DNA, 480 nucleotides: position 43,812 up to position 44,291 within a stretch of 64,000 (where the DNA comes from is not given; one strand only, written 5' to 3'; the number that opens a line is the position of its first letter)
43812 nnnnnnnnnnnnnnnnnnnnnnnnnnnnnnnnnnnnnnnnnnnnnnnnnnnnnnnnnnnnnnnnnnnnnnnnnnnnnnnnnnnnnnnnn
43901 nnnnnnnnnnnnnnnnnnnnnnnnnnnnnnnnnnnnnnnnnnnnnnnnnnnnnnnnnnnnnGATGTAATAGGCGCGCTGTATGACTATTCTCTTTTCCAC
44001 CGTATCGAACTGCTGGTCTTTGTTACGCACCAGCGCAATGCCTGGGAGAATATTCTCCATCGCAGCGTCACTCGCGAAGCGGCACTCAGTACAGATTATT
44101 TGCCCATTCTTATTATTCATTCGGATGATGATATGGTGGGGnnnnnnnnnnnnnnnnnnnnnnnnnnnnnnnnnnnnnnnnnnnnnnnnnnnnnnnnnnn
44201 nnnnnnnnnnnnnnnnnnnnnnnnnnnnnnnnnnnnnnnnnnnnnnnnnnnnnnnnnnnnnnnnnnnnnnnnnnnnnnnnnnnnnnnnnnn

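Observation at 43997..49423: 5.1-kb orphan-gene island bracketed by a 139-bp direct repeat of a gene 3' end; all six differences are synonymous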

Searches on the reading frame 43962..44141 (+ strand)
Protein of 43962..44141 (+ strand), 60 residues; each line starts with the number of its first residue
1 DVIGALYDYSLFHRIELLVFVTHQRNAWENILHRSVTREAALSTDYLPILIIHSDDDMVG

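Call 76: find_related_loci(query=window:43962-44141:+, collection=viral_contigs, flank=6000)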
Query seq(60 aa) (60 aa) in viral_contigs; peptide patterns used: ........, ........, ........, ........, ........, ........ (x = any residue, [..] = any of these).
35 stretches matched a pattern, but none encodes a relative of the query by tblastn (E <= 1e-3).
